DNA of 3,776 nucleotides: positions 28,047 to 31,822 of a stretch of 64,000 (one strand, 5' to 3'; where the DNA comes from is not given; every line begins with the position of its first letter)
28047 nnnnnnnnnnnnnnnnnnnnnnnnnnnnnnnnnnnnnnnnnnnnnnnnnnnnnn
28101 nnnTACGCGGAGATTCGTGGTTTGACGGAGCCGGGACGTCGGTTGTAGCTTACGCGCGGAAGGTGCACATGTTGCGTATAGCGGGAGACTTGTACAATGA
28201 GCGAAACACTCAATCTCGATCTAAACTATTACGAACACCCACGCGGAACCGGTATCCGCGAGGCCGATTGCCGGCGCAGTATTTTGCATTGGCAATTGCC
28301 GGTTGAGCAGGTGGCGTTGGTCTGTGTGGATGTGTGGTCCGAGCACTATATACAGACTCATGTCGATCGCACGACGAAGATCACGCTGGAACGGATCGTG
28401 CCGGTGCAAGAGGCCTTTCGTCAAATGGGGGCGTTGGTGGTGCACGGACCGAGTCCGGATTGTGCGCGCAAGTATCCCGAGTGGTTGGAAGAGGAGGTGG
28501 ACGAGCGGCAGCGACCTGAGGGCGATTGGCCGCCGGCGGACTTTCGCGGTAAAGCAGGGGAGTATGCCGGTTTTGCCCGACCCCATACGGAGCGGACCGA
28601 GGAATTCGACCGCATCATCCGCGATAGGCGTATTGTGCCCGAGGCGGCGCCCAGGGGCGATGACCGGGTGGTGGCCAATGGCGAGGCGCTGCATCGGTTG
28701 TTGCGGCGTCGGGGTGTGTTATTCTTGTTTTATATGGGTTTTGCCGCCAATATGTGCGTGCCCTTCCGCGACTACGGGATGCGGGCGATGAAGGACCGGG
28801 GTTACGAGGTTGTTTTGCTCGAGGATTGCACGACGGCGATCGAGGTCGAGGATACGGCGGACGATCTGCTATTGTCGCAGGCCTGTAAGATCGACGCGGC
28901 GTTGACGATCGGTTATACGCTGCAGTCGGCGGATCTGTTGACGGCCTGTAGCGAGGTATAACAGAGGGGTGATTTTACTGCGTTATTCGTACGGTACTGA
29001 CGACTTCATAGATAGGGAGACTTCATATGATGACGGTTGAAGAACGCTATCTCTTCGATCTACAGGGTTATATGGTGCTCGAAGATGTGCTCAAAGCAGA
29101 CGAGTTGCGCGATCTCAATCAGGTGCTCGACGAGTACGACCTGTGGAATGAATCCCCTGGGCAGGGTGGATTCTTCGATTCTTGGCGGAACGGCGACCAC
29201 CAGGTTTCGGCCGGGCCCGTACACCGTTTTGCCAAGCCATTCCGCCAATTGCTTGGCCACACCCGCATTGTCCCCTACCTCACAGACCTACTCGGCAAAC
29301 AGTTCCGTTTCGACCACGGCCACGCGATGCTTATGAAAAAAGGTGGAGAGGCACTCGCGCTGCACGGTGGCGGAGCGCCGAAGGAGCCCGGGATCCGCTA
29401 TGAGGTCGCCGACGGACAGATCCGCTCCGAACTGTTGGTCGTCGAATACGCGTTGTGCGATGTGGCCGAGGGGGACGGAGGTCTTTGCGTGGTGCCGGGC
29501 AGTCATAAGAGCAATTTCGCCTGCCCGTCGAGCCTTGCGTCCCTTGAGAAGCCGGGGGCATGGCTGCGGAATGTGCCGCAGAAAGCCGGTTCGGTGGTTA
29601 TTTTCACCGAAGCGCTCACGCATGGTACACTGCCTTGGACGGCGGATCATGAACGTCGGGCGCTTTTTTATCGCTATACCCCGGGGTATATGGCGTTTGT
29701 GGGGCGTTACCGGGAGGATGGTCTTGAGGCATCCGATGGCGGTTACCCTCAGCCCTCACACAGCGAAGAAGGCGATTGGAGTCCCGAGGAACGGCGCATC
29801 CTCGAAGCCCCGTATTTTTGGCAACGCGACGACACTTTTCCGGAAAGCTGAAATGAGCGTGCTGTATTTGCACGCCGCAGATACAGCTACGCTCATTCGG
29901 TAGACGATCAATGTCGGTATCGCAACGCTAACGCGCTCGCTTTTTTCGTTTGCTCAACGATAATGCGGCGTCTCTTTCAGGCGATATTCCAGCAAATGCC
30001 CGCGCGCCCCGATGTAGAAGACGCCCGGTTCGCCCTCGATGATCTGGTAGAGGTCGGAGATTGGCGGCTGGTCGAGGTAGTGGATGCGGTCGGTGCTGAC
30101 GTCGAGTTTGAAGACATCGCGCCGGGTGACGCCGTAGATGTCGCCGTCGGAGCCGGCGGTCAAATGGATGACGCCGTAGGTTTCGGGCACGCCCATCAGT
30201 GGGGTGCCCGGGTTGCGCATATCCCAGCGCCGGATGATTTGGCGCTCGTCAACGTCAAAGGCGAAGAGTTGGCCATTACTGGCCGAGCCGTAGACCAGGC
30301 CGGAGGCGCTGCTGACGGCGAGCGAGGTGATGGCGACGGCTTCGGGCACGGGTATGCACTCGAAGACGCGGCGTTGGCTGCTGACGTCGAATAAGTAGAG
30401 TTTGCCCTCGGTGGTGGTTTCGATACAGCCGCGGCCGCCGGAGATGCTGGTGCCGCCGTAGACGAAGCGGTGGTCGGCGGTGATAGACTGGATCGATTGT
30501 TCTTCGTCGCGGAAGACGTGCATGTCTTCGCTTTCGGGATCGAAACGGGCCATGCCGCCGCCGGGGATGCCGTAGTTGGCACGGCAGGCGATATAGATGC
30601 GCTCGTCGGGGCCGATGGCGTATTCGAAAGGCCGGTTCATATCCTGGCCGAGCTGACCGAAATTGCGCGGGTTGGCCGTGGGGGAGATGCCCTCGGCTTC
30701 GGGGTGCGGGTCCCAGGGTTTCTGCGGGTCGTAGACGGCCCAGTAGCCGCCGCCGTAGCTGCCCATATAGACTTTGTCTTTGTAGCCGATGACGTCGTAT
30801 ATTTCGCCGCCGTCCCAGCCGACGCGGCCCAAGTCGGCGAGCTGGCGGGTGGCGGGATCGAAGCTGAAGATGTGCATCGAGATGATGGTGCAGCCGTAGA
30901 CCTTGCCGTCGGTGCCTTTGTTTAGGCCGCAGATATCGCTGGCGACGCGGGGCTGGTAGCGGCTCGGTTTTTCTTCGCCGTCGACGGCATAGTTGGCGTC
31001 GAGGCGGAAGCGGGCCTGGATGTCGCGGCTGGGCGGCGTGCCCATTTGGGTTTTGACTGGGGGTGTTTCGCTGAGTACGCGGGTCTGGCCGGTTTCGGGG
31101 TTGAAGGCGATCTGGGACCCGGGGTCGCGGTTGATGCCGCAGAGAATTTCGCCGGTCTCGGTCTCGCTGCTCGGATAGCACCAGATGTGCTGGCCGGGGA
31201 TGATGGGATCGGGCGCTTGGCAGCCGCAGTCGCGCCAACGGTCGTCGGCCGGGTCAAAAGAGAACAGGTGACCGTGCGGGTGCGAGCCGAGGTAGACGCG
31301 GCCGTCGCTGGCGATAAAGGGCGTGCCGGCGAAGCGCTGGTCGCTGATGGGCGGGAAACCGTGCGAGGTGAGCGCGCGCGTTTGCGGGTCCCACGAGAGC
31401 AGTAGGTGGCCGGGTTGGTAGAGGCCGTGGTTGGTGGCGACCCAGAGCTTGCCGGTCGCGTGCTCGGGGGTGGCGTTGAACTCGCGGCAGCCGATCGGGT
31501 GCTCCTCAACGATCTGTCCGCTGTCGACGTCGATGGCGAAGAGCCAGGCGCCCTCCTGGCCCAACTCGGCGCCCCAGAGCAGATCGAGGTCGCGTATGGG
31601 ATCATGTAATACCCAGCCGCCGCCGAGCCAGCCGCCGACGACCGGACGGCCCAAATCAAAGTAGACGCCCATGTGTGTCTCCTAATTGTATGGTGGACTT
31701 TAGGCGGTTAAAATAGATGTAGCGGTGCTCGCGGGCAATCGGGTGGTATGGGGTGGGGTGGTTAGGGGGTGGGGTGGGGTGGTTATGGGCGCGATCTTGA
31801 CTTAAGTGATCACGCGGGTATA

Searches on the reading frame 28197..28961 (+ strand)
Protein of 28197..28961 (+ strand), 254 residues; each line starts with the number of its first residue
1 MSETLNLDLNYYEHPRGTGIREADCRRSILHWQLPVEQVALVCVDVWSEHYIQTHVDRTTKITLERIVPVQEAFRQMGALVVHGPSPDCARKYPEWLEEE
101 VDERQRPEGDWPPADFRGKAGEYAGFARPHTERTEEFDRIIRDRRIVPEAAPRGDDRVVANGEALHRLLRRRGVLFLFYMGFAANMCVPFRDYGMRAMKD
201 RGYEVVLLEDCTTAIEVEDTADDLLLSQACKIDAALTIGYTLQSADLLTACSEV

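Call 6: search_protein_families(library=pfam, proteins=[window:28197-28961:+], max_evalue=0.1)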
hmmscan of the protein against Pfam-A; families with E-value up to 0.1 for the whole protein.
window:28197-28961:+ (254 aa): 1 family
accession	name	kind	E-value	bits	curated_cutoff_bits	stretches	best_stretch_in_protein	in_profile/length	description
PF00857.26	Isochorismatase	-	4e-12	47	27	1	40-221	2-157/175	Isochorismatase domain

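Call 7: search_protein_families(library=ncbifam, proteins=[window:28197-28961:+], max_evalue=0.1)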
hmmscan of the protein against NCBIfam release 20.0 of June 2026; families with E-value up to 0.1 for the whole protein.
window:28197-28961:+ (254 aa): 4 families
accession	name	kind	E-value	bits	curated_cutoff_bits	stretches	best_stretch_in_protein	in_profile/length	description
NF050097.1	BiurAmidohydBiuH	equivalog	3.9e-08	33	370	1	164-221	141-195/221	biuret amidohydrolase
NF008623.0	PRK11609.1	equivalog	0.0033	17.3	174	1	164-235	133-201/213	bifunctional nicotinamidase/pyrazinamidase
NF008517.0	PRK11440.1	equivalog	0.013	15.4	195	1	162-219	109-163/188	hydrolase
TIGR03614.1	RutB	equivalog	0.034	13.8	377.95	1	164-214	141-188/226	pyrimidine utilization protein B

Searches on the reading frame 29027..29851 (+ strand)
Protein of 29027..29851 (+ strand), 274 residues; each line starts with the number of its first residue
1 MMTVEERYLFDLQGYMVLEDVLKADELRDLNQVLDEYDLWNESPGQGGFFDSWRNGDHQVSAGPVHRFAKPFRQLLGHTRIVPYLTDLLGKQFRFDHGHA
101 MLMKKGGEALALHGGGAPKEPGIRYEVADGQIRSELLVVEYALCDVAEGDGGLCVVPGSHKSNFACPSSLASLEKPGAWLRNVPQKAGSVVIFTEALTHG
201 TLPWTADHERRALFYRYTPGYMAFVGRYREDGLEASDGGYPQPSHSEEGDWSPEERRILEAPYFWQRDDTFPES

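Call 6: search_protein_families(library=pfam, proteins=[window:29027-29851:+], max_evalue=0.1)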
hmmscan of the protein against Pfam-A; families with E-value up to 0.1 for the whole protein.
window:29027-29851:+ (274 aa): 2 families
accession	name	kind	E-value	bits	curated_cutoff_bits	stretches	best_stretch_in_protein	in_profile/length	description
PF05721.19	PhyH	-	1.3e-13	52.2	22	1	10-212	1-213/213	Phytanoyl-CoA dioxygenase (PhyH)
PF13759.12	2OG-FeII_Oxy_5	-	0.072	13.9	27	0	180-212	65-97/101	Putative 2OG-Fe(II) oxygenase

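Call 7: search_protein_families(library=ncbifam, proteins=[window:29027-29851:+], max_evalue=0.1)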
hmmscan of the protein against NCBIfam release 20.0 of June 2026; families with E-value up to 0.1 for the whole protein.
window:29027-29851:+ (274 aa): 3 families
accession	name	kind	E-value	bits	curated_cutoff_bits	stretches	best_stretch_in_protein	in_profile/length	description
TIGR02408.1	ectoine_ThpD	equivalog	0.00017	21.1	336.5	1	10-166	25-175/277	ectoine hydroxylase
NF052437.1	MPhHdxlPhnYGIM8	equivalog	0.00019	21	500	1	2-218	5-214/260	methylphosphonate hydroxylase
TIGR01762.1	chlorin-enz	subfamily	0.016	14.6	226.3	0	185-221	213-250/288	chlorinating enzyme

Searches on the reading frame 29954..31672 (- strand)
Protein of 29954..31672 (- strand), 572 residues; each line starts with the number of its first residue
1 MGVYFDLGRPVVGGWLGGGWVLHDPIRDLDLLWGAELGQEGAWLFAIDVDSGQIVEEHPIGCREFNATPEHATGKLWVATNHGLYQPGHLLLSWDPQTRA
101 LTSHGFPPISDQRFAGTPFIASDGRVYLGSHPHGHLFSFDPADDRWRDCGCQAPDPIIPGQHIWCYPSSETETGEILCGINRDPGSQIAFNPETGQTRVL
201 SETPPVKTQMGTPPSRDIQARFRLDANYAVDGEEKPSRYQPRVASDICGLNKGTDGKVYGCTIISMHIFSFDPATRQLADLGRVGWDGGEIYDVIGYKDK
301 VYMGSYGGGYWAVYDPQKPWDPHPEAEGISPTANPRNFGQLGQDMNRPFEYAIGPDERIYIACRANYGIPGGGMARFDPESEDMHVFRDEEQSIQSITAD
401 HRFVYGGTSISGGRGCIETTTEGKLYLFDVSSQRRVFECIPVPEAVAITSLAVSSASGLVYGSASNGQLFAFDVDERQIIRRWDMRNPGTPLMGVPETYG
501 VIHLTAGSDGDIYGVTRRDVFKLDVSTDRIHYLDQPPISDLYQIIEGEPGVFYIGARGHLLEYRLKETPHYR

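Call 6: search_protein_families(library=pfam, proteins=[window:29954-31672:-], max_evalue=0.1)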
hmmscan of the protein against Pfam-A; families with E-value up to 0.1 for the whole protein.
window:29954-31672:- (572 aa): 4 families
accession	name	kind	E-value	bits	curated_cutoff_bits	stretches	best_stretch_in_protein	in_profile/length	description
PF13360.13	PQQ_2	-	0.00014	22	27.6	0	453-524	165-223/233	Outer membrane protein assembly factor BamB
PF18104.7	Tudor_2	-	0.023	14.9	31.4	0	254-268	9-23/35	Jumonji domain-containing protein 2A Tudor domain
PF13418.12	Kelch_4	-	0.027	14.9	21.6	0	131-149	26-44/49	Galactose oxidase, central domain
PF25171.1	Beta-prop_WDR36-Utp21_1st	-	0.069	13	80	0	420-486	127-191/266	WDR36/Utp21 first beta-propeller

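Call 7: search_protein_families(library=ncbifam, proteins=[window:29954-31672:-], max_evalue=0.1)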
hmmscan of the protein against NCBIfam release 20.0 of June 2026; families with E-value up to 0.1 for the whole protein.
window:29954-31672:- (572 aa): 1 family
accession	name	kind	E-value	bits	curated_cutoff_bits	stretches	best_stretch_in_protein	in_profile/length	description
TIGR03803.2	Gloeo_Verruco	domain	0.0025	17.5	44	0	504-518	8-22/50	choice-of-anchor tandem repeat GloVer-containing protein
